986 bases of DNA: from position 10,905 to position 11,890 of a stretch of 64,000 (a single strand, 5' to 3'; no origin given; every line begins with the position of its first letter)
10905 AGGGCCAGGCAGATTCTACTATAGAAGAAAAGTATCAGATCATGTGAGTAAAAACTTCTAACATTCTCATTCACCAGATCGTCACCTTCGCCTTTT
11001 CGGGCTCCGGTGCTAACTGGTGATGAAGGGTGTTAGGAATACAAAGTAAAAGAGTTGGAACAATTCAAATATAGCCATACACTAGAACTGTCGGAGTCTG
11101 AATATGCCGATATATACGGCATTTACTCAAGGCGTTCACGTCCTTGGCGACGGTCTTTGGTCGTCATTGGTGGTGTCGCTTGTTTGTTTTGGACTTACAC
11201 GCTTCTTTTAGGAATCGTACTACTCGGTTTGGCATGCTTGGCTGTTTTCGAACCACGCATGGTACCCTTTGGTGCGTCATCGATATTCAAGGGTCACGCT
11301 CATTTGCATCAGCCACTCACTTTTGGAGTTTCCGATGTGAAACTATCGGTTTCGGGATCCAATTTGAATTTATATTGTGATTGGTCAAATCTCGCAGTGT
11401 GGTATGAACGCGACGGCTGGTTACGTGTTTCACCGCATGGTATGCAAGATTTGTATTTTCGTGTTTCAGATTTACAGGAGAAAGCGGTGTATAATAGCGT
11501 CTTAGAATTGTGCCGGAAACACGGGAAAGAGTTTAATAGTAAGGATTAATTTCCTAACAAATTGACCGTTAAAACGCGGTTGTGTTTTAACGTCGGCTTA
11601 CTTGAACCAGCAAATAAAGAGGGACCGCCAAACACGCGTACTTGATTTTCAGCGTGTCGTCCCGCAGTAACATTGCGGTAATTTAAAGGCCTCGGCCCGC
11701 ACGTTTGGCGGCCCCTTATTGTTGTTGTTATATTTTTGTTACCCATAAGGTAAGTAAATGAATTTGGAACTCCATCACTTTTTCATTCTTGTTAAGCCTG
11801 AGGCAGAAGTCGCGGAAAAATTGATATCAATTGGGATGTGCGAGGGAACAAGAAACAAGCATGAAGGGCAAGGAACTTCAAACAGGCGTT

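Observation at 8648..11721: Two copies of a ~110-bp VCR-like attC repeat, one carrying a 47-bp perfect mini-hairpin insertion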

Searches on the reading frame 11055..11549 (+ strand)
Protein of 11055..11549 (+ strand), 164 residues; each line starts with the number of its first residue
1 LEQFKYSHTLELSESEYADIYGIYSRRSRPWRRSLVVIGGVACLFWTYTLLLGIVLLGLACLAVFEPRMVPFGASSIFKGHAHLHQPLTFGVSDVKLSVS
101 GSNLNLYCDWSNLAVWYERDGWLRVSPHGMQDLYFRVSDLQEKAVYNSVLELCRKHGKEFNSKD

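Call 9: search_protein_families(library=pfam, proteins=[window:11055-11549:+], max_evalue=0.01)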
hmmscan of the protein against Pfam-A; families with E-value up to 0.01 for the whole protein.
window:11055-11549:+ (164 aa): 0 families

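Call 44: find_homologous_proteins(query=window:11055-11549:+, max_evalue=0.00001)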
Query window:11055-11549:+ (164 aa): 10 proteins with E <= 0.00001 among 105 candidates.
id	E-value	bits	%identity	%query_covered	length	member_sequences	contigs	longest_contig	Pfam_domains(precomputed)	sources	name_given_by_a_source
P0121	2.0e-108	378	100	100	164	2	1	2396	-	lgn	-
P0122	4.6e-68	246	66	99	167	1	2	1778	-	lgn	-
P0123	4.8e-68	246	62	100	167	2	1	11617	-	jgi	-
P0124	1.2e-60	222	60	100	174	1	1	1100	-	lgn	-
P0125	1.1e-58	216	59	98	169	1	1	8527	-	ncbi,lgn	-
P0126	8.1e-50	187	53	99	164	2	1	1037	-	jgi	-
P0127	8.4e-48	180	59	77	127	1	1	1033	-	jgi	jgi:hypothetical protein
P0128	1.5e-47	180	52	86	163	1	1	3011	-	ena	-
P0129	5.7e-42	161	68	59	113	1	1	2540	-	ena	-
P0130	1.6e-13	69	65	30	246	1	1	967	PF07715.21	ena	-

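Call 45: find_encoding_contigs(protein=P0123, flank=6000, max_places=4)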
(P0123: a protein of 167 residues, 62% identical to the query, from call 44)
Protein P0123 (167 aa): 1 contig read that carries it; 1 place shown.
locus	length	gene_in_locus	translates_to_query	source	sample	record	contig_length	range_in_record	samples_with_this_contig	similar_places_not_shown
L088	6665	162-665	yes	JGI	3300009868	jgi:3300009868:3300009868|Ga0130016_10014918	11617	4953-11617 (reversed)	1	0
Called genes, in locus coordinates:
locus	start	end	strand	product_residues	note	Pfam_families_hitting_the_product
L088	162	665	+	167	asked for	-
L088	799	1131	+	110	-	-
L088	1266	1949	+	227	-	PF13489:Methyltransf_23, PF01209:Ubie_methyltran, PF13847:Methyltransf_31, PF08241:Methyltransf_11, PF08242:Methyltransf_12, PF13649:Methyltransf_25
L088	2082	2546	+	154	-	-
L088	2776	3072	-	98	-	-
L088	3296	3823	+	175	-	PF07285:DUF1444 (weak)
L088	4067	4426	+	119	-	-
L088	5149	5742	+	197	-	PF13302:Acetyltransf_3, PF00583:Acetyltransf_1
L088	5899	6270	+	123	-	-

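Call 46: find_encoding_contigs(protein=P0125, flank=6000, max_places=4)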
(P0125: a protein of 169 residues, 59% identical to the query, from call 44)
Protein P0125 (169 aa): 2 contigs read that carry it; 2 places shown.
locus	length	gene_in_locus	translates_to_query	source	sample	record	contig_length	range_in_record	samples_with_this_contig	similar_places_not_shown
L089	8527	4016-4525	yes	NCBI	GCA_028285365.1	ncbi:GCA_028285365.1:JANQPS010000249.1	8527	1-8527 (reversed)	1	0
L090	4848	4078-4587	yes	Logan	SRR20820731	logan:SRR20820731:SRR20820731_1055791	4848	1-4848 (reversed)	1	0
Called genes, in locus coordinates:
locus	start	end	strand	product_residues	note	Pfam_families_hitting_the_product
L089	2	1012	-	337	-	?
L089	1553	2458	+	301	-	PF01145:Band_7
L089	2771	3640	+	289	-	PF00561:Abhydrolase_1, PF12146:Hydrolase_4 (weak), PF12697:Abhydrolase_6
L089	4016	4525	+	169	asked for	-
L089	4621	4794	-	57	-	-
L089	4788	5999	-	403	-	PF02720:DUF222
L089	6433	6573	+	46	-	-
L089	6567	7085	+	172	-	PF14300:DMP19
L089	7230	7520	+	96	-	-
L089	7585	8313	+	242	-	PF00535:Glycos_transf_2, PF10111:Glyco_tranf_2_2 (weak)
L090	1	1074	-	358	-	?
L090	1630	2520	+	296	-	PF01145:Band_7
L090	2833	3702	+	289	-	PF00561:Abhydrolase_1, PF12146:Hydrolase_4 (weak), PF12697:Abhydrolase_6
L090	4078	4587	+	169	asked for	-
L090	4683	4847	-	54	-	?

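Call 47: find_encoding_contigs(protein=P0122, flank=3000, max_places=4)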
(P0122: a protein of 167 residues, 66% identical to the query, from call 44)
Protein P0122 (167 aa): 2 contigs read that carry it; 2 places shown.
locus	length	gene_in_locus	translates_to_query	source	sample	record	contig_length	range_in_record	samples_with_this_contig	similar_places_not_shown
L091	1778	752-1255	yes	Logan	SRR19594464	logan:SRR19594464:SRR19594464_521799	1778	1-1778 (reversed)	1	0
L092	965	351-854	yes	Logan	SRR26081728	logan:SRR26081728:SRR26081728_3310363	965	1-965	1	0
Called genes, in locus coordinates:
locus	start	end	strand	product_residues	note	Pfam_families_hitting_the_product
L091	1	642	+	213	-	?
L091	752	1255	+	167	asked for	-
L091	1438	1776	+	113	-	?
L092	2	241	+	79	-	?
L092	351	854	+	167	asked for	-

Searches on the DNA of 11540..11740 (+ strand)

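Call 72: search_dna_similar(query=window:11540-11740:+, collection=plasmids, mode=distant, max_evalue=1, max_rows=10)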
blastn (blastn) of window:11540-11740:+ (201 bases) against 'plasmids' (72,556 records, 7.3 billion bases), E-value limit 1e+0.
No match.
